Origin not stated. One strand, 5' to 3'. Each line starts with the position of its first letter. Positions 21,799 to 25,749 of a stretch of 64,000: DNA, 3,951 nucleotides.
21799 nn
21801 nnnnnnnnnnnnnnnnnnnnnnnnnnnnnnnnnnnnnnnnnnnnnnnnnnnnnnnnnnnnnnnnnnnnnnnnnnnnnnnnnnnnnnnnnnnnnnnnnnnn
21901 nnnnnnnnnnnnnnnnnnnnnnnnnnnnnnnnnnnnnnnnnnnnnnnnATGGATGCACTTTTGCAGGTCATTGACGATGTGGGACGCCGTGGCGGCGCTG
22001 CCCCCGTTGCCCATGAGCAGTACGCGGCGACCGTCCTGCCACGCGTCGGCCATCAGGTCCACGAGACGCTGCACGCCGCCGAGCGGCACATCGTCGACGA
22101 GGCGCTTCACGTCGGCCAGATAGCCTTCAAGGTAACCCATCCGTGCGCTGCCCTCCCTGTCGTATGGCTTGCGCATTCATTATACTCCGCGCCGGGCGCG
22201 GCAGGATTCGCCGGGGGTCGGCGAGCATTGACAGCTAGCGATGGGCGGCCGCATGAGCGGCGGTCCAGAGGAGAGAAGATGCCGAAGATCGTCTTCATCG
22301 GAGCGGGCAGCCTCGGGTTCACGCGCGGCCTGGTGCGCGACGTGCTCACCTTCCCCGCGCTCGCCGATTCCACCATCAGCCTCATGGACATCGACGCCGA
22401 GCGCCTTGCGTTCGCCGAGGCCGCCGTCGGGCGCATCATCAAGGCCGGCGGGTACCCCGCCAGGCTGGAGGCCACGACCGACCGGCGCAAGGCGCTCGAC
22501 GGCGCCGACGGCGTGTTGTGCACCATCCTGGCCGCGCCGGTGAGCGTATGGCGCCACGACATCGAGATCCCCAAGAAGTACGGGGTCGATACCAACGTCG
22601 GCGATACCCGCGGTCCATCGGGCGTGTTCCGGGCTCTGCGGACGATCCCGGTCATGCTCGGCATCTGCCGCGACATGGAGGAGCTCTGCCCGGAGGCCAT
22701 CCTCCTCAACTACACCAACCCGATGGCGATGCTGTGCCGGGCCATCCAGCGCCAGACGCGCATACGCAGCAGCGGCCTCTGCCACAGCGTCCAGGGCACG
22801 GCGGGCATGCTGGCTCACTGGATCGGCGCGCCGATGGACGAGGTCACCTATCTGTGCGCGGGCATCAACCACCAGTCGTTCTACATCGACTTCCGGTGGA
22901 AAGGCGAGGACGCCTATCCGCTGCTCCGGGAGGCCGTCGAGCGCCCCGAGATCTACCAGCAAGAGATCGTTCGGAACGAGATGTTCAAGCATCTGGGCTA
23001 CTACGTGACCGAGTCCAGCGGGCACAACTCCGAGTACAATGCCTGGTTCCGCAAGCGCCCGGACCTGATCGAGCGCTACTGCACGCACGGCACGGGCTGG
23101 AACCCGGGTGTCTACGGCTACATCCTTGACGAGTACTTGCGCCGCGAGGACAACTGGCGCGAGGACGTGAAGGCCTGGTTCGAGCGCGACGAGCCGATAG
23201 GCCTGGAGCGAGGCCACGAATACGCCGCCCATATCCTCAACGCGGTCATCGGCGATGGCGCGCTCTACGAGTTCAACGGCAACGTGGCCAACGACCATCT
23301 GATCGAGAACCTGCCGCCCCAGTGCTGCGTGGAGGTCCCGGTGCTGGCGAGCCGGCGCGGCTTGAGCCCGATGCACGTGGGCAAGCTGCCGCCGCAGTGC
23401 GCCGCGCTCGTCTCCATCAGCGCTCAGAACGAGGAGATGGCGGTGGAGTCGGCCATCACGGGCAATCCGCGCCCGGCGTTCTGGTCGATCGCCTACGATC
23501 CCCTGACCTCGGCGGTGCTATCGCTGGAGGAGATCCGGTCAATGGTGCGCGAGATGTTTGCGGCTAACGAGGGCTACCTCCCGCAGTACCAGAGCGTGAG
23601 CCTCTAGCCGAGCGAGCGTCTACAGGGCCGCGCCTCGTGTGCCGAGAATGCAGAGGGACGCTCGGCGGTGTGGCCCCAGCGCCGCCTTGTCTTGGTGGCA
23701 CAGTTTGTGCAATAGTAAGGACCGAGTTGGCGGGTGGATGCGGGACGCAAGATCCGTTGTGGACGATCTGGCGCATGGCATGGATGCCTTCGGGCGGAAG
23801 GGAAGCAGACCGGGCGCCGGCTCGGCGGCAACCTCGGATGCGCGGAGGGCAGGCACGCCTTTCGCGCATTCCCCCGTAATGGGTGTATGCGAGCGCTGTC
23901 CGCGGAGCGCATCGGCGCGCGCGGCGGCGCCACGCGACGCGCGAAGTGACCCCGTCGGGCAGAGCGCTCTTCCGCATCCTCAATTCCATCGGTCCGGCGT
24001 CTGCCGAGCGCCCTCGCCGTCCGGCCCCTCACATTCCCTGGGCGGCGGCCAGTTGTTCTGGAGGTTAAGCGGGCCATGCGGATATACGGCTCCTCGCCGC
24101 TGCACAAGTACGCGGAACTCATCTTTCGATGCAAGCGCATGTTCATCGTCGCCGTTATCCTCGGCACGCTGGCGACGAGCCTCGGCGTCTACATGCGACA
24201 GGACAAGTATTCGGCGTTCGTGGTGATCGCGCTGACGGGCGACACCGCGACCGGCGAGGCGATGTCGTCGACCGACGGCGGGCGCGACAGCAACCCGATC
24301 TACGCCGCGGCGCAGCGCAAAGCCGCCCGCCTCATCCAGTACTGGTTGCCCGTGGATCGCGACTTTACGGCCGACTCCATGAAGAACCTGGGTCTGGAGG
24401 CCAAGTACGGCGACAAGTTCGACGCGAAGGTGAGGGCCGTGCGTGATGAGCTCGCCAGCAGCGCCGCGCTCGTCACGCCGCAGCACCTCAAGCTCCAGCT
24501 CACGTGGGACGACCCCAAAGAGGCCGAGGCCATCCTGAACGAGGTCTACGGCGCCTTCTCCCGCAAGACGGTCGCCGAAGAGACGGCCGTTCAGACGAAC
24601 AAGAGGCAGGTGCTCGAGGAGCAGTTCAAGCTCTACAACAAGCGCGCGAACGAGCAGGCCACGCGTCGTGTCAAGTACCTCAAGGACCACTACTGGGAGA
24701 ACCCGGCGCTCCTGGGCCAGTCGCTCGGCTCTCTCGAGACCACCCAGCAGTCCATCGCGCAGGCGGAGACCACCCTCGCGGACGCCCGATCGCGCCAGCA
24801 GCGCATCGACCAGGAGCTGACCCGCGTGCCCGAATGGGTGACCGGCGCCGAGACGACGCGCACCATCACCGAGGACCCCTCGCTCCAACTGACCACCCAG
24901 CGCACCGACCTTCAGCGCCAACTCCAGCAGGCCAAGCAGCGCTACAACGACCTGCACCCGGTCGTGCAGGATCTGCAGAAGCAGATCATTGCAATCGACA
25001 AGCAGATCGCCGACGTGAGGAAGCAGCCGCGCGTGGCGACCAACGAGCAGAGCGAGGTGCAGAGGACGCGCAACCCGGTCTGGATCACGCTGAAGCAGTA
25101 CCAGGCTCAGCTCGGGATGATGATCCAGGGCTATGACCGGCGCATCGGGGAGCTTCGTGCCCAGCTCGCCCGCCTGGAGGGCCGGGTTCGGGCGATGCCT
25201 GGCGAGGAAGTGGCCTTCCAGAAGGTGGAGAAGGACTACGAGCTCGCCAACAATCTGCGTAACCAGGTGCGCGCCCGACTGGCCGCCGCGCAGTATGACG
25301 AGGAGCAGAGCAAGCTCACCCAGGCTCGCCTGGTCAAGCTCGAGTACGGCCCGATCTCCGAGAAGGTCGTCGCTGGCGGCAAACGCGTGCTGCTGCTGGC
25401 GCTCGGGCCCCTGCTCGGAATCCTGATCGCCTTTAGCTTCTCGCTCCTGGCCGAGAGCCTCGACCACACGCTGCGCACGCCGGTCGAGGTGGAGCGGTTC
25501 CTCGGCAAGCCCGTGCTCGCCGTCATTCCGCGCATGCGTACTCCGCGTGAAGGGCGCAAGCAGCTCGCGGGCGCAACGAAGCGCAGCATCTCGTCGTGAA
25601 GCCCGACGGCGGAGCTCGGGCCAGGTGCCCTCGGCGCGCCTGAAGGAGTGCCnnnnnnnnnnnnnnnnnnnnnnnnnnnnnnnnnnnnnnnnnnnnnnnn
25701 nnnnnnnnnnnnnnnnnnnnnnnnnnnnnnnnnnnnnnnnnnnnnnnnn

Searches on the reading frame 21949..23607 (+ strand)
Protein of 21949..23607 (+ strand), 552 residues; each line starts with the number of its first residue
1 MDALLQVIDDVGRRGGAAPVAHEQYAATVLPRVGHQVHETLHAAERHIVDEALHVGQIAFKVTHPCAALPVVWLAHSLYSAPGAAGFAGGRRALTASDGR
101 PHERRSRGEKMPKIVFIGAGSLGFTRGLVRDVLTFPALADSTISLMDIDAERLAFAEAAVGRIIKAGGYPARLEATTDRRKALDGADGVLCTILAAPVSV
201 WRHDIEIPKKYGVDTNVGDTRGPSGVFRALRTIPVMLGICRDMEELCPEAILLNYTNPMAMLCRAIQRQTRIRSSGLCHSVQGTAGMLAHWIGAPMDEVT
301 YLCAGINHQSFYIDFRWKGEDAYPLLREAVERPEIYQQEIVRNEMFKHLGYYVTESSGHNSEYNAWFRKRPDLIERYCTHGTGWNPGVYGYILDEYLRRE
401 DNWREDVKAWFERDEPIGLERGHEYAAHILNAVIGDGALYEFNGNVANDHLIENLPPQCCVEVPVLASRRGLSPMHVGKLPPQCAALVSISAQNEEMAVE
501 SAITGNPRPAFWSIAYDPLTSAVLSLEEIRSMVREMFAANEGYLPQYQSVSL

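Call 10: search_protein_families(library=pfam, proteins=[window:21949-23607:+], max_evalue=0.001)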
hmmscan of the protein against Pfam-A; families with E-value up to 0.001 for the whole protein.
window:21949-23607:+ (552 aa): 2 families
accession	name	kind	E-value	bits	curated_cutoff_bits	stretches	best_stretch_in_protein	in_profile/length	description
PF02056.22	Glyco_hydro_4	-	7.9e-51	172.7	23.2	1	113-290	1-179/183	Family 4 glycosyl hydrolase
PF11975.13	Glyco_hydro_4C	-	1e-45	156.7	24.1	1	303-520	1-211/211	Family 4 glycosyl hydrolase C-terminal domain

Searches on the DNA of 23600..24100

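Call 71: search_rna_families(source=window, start=23600, end=24100, threshold=evalue, max_evalue=1)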
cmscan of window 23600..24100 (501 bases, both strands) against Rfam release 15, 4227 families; matches with E-value up to 1: 1.
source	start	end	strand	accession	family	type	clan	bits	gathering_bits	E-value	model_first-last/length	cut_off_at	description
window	23767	23876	+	RF02809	RsmW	Gene; sRNA;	CL00106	24.6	52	0.039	1-124/124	no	RsmW RNA family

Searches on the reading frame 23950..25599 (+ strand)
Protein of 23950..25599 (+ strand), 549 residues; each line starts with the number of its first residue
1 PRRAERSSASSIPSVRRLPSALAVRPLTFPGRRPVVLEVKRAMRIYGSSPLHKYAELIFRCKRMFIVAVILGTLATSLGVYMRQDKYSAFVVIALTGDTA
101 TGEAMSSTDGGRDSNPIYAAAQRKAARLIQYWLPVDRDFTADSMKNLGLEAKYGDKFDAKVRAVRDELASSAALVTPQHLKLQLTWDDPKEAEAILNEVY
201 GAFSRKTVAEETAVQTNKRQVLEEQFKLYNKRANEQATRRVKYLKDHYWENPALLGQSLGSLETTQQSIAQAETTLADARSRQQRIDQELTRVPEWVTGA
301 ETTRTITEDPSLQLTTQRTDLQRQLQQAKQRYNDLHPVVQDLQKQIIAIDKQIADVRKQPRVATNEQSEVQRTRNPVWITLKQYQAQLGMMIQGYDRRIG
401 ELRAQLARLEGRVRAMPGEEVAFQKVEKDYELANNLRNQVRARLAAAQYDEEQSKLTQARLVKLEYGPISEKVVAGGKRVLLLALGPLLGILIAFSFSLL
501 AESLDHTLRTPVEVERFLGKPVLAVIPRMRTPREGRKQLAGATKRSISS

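Call 10: search_protein_families(library=pfam, proteins=[window:23950-25599:+], max_evalue=0.001)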
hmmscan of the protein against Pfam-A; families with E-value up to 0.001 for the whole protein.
window:23950-25599:+ (549 aa): 0 families

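Call 32: search_protein_families(library=ncbifam, proteins=[window:23950-25599:+], max_evalue=0.00001)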
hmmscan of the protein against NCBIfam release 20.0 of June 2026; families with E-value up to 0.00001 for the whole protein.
window:23950-25599:+ (549 aa): 2 families
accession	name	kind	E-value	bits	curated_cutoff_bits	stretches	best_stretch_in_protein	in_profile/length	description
TIGR03007.1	pepcterm_ChnLen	equivalog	2.5e-27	95.3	278.85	1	183-538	127-472/498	XrtA system polysaccharide chain length determinant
TIGR03017.1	EpsF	equivalog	6.2e-08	31.8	422.75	1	323-526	238-443/444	chain length determinant protein EpsF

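Call 51: search_protein_families(library=pfam, proteins=[window:24076-25599:+], max_evalue=1)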
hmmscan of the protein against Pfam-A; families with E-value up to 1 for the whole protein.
window:24076-25599:+ (507 aa): 9 families
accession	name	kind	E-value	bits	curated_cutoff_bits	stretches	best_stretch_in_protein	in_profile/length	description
PF07303.18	Occludin_ELL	-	0.0037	18.5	31.2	1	280-372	7-97/101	Occludin homology domain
PF21636.2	PPP1R21_C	-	0.012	16.1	27.3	1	273-350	61-135/160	Protein phosphatase 1 regulatory subunit 21, C-terminal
PF16515.11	HIP1_clath_bdg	-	0.016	16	28.8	1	311-365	8-62/99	Clathrin-binding domain of Huntingtin-interacting protein 1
PF04871.18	Uso1_p115_C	-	0.037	14.7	28.4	1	271-343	12-87/121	Uso1 / p115 like vesicle tethering protein, C terminal region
PF05064.18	Nsp1_C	-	0.076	13.3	24.1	0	279-364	25-106/114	Nsp1-like C-terminal region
PF01933.23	CofD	-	0.14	11.7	30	1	80-197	63-171/290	2-phospho-L-lactate transferase CofD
PF24627.1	PUMA_CC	-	0.17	12.3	30.1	1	277-332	4-59/74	PUMA coiled-coil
PF13334.11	DUF4094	-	0.47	11.4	24.5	0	266-315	37-88/90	Domain of unknown function (DUF4094)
PF07889.17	DUF1664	-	0.67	10.4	34.6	0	272-314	57-99/124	Protein of unknown function (DUF1664)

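Call 73: find_homologous_proteins(query=window:24076-25599:+, max_evalue=1e-20)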
Query window:24076-25599:+ (507 aa): 32 proteins with E <= 1e-20 among 8000 candidates.
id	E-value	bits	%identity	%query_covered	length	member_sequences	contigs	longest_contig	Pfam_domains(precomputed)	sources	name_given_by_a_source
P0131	0.0e+0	1098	100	100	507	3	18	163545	-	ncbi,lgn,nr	ncbi:MAG: hypothetical protein IT208_13870 [Chthonomonadales bacterium]|nr:hypothetical protein [Cht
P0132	1.6e-134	467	45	99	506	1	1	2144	PF27241.1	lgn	-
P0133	6.5e-127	442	46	100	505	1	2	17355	-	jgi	jgi:uncharacterized protein involved in exopolysaccharide biosynthesis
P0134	4.5e-126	439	44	100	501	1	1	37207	-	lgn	-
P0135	8.7e-126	438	44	99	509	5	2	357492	-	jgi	jgi:uncharacterized protein involved in exopolysaccharide biosynthesis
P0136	1.2e-123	431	44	100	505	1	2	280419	-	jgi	-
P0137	1.3e-123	431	43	100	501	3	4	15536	-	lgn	-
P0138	8.5e-123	429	44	100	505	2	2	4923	-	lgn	-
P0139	9.7e-121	422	43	100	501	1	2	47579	-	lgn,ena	-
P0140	1.5e-119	418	44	100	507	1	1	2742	PF24161.2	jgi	jgi:hypothetical protein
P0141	5.4e-119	416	43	100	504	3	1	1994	-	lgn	-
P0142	8.6e-119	415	43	100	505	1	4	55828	-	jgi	jgi:uncharacterized protein involved in exopolysaccharide biosynthesis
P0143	1.3e-117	411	42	100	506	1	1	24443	-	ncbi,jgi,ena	jgi:capsular polysaccharide biosynthesis protein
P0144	2.2e-117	411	41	100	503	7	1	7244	-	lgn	-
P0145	3.6e-116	407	43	100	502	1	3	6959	-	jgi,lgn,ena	jgi:uncharacterized protein involved in exopolysaccharide biosynthesis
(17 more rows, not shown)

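Call 74: find_encoding_contigs(protein=P0136, flank=10000, max_places=1)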
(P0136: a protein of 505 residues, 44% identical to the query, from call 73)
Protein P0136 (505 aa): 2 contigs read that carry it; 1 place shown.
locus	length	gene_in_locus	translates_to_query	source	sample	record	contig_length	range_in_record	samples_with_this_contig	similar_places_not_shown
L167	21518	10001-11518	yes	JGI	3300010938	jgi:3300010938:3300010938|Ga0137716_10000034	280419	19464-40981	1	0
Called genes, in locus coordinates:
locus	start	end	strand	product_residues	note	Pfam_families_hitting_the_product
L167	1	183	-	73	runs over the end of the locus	-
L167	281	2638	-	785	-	PF05192:MutS_III (faint), PF00488:MutS_V, PF20297:MSSS, PF01713:Smr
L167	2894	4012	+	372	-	PF13407:Peripla_BP_4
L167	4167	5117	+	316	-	PF02653:BPD_transp_2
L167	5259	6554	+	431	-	PF00930:DPPIV_N (faint), PF26549:Tricorn_N, PF26550:Tricorn_2nd (faint), PF07676:PD40 (faint)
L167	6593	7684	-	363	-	PF01032:FecCD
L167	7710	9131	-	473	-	PF07394:DUF1501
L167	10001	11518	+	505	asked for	-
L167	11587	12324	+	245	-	PF13614:AAA_31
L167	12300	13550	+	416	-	PF00535:Glycos_transf_2, PF13641:Glyco_tranf_2_3, PF13632:Glyco_trans_2_3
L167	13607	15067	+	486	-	PF03808:Glyco_tran_WecG, PF01740:STAS, PF13466:STAS_2, PF01740:STAS (weak), PF13466:STAS_2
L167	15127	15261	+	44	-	-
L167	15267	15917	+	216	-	PF00132:Hexapep, PF14602:Hexapep_2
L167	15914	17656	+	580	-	PF12891:Glyco_hydro_44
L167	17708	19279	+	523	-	PF04932:Wzy_C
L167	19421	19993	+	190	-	PF00132:Hexapep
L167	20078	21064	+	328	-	PF00535:Glycos_transf_2, PF10111:Glyco_tranf_2_2 (faint), PF13641:Glyco_tranf_2_3, PF13632:Glyco_trans_2_3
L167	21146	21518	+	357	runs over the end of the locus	PF13439:Glyco_transf_4, PF13579:Glyco_trans_4_4, PF00534:Glycos_transf_1, PF13692:Glyco_trans_1_4, PF13524:Glyco_trans_1_2 (weak)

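Call 75: find_encoding_contigs(protein=P0135, flank=10000, max_places=1)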
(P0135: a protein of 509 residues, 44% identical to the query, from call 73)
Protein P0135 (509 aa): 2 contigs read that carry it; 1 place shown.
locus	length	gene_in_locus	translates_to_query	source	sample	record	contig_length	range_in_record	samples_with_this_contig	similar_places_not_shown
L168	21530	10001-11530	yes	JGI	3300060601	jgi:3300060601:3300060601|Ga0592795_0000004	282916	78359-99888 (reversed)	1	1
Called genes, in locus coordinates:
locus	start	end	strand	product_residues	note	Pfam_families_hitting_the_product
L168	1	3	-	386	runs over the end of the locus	PF13439:Glyco_transf_4, PF20706:GT4-conflict, PF00534:Glycos_transf_1, PF13692:Glyco_trans_1_4, PF13524:Glyco_trans_1_2 (weak)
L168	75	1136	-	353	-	PF13579:Glyco_trans_4_4 (weak), PF13439:Glyco_transf_4 (weak), PF00534:Glycos_transf_1, PF13692:Glyco_trans_1_4, PF13524:Glyco_trans_1_2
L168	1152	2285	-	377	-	PF13439:Glyco_transf_4 (weak), PF00534:Glycos_transf_1, PF13692:Glyco_trans_1_4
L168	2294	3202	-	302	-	PF00535:Glycos_transf_2, PF13641:Glyco_tranf_2_3, PF13632:Glyco_trans_2_3 (weak)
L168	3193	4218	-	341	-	PF01544:CorA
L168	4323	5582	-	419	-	PF00070:Pyr_redox (faint), PF01266:DAO, PF03486:HI0933_like (faint), PF07992:Pyr_redox_2 (faint), PF13450:NAD_binding_8 (faint)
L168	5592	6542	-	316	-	PF05544:Pro_racemase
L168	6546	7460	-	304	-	PF00701:DHDPS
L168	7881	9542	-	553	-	-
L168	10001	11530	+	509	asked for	-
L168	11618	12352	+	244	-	PF13614:AAA_31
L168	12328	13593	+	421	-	PF13506:Glyco_transf_21, PF00535:Glycos_transf_2, PF13641:Glyco_tranf_2_3, PF13632:Glyco_trans_2_3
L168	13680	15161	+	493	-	PF03808:Glyco_tran_WecG, PF01740:STAS, PF13466:STAS_2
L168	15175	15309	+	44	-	-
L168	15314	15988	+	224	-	PF00132:Hexapep, PF14602:Hexapep_2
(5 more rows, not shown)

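Call 76: find_encoding_contigs(protein=P0139, flank=10000, max_places=1)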
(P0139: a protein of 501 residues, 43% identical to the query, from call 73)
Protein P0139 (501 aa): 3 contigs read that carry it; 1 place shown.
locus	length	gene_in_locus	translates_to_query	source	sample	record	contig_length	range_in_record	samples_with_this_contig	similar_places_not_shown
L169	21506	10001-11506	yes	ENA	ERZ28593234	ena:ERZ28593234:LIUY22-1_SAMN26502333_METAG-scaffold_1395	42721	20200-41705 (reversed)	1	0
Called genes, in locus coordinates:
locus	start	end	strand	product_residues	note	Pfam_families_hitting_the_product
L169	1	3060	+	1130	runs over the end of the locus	PF02837:Glyco_hydro_2_N, PF22666:Glyco_hydro_2_N2 (weak), PF16353:LacZ_4 (faint), PF00703:Glyco_hydro_2, PF02836:Glyco_hydro_2_C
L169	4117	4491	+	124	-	PF27245:AF_0692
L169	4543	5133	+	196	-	PF27245:AF_0692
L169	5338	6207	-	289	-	PF12686:DUF3800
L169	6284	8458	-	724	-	PF00403:HMA, PF00122:E1-E2_ATPase, PF00702:Hydrolase, PF08282:Hydrolase_3 (faint)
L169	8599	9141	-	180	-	PF18798:LPD3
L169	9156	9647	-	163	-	PF00293:NUDIX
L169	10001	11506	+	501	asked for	-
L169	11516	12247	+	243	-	PF13614:AAA_31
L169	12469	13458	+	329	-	PF00535:Glycos_transf_2 (weak), PF13641:Glyco_tranf_2_3, PF13632:Glyco_trans_2_3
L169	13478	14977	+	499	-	PF03808:Glyco_tran_WecG, PF01740:STAS, PF13466:STAS_2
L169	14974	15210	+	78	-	-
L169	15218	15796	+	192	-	PF00132:Hexapep, PF14602:Hexapep_2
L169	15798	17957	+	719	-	PF12891:Glyco_hydro_44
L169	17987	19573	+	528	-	PF04932:Wzy_C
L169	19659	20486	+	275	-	PF00535:Glycos_transf_2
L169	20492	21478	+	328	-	PF00535:Glycos_transf_2, PF10111:Glyco_tranf_2_2 (weak), PF13641:Glyco_tranf_2_3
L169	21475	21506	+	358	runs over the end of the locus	PF13579:Glyco_trans_4_4, PF13439:Glyco_transf_4, PF00534:Glycos_transf_1, PF13692:Glyco_trans_1_4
